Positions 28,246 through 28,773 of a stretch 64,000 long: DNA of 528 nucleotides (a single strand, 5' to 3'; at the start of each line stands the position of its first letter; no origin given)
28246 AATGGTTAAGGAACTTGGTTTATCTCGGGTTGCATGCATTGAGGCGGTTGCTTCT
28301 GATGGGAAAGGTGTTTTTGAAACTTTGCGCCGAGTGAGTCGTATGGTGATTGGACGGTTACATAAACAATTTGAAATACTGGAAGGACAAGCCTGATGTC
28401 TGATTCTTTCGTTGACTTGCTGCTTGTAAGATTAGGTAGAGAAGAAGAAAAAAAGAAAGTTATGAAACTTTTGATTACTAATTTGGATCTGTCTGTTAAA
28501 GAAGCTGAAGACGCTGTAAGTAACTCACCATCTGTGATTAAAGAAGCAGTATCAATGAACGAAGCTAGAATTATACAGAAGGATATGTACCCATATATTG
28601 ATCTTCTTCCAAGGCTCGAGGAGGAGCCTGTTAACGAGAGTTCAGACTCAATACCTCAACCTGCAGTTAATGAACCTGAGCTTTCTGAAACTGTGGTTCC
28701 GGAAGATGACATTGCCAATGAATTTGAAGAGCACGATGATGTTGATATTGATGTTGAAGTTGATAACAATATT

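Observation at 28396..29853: Partner protein combines an L7/L12 C-terminal-domain-like module with an 8-cysteine cross-brace-like cluster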

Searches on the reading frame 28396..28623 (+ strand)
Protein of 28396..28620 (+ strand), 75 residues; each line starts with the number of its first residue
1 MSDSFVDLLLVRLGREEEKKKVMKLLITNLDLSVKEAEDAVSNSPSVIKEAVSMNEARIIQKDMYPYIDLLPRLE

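Call 13: search_solved_structures(query=window:28396-28620:+, max_evalue=10, show_alignments=3)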
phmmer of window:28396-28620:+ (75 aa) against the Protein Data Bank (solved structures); distinct sequences matched with E-value up to 10: 26.
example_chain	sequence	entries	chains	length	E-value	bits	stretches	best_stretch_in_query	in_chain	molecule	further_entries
3j9y_7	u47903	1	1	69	0.0024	21.7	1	18-63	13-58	50S ribosomal protein L7/L12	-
2bcw_B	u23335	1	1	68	0.0025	21.7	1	18-63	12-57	50S ribosomal protein L7/L12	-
1ctf_A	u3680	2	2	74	0.0025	21.7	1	18-63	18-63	RIBOSOMAL PROTEIN L7/L12 | 50S ribosomal protein L7/L12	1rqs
3j7z_6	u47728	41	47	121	0.0062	20.5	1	18-63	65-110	50S ribosomal protein L7/L12 | Large ribosomal subunit protein bL12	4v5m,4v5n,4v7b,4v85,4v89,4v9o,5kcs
4v4v_B3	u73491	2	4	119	0.0063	20.4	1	18-63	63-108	50S ribosomal protein L7/L12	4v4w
1rqu_A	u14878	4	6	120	0.0063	20.4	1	18-63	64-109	50S ribosomal protein L7/L12 | 50S ribosomal protein L12 | Large ribosomal subunit protein bL12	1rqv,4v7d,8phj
8rdw_D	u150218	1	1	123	0.014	19.4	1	7-63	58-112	Large ribosomal subunit protein bL12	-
4e17_A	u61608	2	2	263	0.29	15.2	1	24-67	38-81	Vinculin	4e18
2gdc_A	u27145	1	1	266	0.3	15.2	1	24-67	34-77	Vinculin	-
1t01_A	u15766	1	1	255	0.3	15.2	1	24-67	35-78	unnamed protein product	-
1zvz_A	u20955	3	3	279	0.36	14.9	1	24-67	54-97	Vinculin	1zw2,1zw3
1u6h_A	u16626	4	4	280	0.37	14.9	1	25-67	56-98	Vinculin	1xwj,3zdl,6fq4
1dd3_A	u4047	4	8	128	0.4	14.8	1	7-64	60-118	50S RIBOSOMAL PROTEIN L7/L12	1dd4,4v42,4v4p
3tj6_A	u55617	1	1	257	0.6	14.2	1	25-67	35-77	Vinculin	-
3rf3_A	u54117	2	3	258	0.61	14.2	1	25-67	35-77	Vinculin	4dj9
4v6f_DI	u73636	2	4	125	0.65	14.1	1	8-64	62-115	50S ribosomal protein L7/L12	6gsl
4v9k_Be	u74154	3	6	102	0.77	13.9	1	7-64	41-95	50S ribosomal protein L7/L12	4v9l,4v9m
4v9j_Be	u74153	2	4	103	0.79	13.8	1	7-64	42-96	50S ribosomal protein L7/L12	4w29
7pao_W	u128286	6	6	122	0.85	13.7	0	18-62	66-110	50S ribosomal protein L7/L12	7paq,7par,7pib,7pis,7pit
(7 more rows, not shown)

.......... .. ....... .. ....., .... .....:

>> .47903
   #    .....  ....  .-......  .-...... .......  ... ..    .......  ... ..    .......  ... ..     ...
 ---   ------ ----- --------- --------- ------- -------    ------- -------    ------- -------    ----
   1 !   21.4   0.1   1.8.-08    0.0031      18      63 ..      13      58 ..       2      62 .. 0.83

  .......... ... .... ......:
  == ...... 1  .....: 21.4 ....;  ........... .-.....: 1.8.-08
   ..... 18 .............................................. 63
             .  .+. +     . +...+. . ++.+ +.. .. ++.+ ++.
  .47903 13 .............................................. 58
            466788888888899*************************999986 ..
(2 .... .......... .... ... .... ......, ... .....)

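Call 38: search_solved_structures(query=A3, max_evalue=1, show_alignments=1)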
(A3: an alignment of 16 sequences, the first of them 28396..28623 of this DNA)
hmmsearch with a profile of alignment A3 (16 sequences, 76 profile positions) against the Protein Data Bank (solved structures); distinct sequences matched with E-value up to 1: 7.
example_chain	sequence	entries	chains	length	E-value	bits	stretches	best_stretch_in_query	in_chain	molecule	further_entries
2bcw_B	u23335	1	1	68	0.058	16.7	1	29-64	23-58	50S ribosomal protein L7/L12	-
3j9y_7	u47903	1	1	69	0.06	16.6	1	29-64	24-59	50S ribosomal protein L7/L12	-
1ctf_A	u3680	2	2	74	0.065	16.5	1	29-64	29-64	RIBOSOMAL PROTEIN L7/L12 | 50S ribosomal protein L7/L12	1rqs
3j7z_6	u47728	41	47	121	0.14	15.4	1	30-64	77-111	50S ribosomal protein L7/L12 | Large ribosomal subunit protein bL12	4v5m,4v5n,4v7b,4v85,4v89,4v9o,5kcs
4v4v_B3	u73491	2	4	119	0.14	15.4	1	29-64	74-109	50S ribosomal protein L7/L12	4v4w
1rqu_A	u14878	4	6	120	0.14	15.4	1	29-64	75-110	50S ribosomal protein L7/L12 | 50S ribosomal protein L12 | Large ribosomal subunit protein bL12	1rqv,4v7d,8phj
8rdw_D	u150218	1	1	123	0.91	12.8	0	17-64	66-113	Large ribosomal subunit protein bL12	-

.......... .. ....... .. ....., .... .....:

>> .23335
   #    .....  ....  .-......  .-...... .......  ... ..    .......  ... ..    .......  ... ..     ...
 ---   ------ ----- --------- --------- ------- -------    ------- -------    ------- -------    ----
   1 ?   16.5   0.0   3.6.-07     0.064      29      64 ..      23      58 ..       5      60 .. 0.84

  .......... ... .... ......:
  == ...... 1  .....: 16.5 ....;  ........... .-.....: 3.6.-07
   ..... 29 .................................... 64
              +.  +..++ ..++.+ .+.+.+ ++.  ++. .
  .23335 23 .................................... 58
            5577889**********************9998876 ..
